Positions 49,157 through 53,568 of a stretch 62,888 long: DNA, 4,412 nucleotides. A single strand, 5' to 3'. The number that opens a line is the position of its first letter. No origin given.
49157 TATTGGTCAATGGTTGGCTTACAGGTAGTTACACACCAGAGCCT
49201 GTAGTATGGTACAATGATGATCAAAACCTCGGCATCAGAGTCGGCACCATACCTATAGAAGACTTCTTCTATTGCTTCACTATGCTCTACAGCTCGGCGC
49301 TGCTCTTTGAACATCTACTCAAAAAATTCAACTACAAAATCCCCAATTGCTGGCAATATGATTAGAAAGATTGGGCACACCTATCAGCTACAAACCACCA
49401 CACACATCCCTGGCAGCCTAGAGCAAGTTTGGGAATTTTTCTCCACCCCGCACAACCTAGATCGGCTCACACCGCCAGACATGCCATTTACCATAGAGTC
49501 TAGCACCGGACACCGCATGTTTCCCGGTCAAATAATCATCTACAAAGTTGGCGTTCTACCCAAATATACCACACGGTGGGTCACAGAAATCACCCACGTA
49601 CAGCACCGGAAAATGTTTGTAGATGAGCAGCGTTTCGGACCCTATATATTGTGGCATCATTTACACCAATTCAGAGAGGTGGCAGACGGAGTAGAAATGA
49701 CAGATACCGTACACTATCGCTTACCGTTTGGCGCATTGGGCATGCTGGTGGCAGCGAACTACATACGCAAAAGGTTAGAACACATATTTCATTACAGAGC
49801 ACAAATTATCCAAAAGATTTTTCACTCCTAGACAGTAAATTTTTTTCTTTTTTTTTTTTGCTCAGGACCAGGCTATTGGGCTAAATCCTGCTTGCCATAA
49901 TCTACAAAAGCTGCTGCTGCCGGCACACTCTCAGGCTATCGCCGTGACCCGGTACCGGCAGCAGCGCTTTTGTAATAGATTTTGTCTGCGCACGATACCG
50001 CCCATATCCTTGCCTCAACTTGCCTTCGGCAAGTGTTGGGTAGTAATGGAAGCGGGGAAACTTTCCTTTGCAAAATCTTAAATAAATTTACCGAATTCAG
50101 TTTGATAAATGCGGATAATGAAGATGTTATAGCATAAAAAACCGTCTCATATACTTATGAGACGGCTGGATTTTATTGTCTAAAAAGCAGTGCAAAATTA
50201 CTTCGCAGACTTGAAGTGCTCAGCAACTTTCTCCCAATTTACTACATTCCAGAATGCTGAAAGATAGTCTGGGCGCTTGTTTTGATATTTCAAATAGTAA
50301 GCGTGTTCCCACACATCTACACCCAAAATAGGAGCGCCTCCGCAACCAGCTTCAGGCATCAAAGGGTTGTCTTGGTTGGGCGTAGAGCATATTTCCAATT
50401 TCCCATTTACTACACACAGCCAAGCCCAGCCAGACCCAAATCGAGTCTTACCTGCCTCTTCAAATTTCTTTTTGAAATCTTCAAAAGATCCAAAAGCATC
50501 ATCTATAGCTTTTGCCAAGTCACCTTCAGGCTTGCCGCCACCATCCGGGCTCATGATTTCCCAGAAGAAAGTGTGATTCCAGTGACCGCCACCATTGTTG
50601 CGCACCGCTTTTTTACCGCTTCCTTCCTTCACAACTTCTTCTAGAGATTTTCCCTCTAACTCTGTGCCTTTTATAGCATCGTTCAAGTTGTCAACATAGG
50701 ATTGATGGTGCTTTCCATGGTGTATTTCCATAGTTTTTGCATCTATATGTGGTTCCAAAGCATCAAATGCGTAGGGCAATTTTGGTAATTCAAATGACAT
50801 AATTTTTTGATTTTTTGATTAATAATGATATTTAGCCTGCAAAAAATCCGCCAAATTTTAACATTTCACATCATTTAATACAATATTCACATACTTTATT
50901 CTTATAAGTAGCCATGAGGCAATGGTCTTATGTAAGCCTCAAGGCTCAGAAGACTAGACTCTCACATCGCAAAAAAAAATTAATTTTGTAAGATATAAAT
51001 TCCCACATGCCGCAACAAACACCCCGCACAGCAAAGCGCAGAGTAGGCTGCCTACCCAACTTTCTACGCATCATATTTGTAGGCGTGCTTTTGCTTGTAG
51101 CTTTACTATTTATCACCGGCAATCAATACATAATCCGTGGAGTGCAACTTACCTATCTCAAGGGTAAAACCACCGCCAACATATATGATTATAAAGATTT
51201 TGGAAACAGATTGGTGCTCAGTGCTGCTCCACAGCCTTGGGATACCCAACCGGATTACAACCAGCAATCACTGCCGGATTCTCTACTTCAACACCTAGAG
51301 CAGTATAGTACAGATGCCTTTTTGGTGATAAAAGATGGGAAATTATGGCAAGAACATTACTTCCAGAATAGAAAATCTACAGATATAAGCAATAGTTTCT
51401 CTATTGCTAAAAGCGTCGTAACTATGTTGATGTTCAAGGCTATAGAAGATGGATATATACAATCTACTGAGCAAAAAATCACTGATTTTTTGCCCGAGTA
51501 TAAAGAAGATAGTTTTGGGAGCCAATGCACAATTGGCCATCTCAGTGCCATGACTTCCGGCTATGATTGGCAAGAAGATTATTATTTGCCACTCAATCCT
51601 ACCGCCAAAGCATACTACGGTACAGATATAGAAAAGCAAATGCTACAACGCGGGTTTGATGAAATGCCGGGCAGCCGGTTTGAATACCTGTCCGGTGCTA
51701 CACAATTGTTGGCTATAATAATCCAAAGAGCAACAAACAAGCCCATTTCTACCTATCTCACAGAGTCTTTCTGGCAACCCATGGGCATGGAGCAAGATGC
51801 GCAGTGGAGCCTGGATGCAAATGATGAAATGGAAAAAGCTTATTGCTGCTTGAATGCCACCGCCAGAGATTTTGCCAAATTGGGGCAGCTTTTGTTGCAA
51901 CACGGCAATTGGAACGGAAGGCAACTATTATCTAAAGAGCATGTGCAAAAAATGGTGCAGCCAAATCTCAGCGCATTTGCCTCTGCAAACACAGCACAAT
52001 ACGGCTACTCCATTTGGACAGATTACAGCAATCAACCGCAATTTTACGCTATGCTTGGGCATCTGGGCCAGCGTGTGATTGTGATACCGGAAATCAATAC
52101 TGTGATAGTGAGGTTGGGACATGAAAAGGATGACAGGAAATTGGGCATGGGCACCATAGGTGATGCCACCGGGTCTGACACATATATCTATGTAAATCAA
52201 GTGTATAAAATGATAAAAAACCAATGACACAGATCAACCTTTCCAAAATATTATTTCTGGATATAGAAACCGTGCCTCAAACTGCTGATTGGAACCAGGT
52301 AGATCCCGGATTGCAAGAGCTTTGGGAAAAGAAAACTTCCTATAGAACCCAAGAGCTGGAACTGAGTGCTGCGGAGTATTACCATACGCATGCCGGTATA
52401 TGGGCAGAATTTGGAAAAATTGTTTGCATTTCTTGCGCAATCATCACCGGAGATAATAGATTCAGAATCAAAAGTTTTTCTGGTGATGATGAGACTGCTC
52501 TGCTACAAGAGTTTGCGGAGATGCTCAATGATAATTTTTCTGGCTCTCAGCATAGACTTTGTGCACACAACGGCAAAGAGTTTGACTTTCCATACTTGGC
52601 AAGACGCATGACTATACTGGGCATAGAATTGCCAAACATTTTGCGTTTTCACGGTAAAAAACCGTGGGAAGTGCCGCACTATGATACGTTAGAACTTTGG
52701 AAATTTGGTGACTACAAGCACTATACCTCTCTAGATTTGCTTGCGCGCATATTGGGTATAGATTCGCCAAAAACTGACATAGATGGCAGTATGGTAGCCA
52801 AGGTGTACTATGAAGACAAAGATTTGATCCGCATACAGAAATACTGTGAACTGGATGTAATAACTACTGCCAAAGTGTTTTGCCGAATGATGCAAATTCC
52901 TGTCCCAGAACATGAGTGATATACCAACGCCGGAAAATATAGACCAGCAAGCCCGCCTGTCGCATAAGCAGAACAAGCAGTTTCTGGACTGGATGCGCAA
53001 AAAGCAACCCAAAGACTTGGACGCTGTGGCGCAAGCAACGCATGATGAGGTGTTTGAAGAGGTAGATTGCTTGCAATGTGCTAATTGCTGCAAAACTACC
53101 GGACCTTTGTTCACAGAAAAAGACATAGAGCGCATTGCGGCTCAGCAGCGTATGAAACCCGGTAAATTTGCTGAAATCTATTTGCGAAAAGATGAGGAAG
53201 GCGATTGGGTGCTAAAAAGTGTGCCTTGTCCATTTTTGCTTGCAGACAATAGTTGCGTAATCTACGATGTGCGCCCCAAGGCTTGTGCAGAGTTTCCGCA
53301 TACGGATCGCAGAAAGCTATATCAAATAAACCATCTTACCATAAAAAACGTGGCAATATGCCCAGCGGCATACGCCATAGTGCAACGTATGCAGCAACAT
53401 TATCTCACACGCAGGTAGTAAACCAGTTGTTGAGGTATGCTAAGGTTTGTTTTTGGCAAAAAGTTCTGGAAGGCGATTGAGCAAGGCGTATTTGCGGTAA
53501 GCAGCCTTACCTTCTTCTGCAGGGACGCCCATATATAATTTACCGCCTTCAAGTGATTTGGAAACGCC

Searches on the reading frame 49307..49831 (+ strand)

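Call 70: search_protein_families(library=pfam, proteins=[window:49307-49831:+], max_evalue=0.001)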
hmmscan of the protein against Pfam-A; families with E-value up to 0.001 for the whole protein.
window:49307-49831:+ (174 aa): 1 family
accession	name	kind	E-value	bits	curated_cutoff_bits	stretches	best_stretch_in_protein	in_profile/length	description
PF10604.15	Polyketide_cyc2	-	0.00018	22.2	27.4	1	27-158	3-131/142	Polyketide cyclase / dehydrase and lipid transport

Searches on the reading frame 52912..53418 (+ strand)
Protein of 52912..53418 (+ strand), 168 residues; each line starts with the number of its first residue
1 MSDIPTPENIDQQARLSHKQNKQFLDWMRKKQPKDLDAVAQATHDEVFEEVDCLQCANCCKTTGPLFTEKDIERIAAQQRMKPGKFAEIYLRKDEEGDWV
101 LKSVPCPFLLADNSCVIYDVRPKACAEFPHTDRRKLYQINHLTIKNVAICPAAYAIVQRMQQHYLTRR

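Call 79: search_protein_families(library=pfam, proteins=[window:52912-53418:+], max_evalue=0.00001)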
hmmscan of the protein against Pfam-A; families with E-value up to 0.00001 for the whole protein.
window:52912-53418:+ (168 aa): 1 family
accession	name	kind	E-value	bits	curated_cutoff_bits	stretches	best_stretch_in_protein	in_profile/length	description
PF03692.20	CxxCxxCC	-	1.1e-13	52.2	23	1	52-137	1-78/85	Putative zinc- or iron-chelating domain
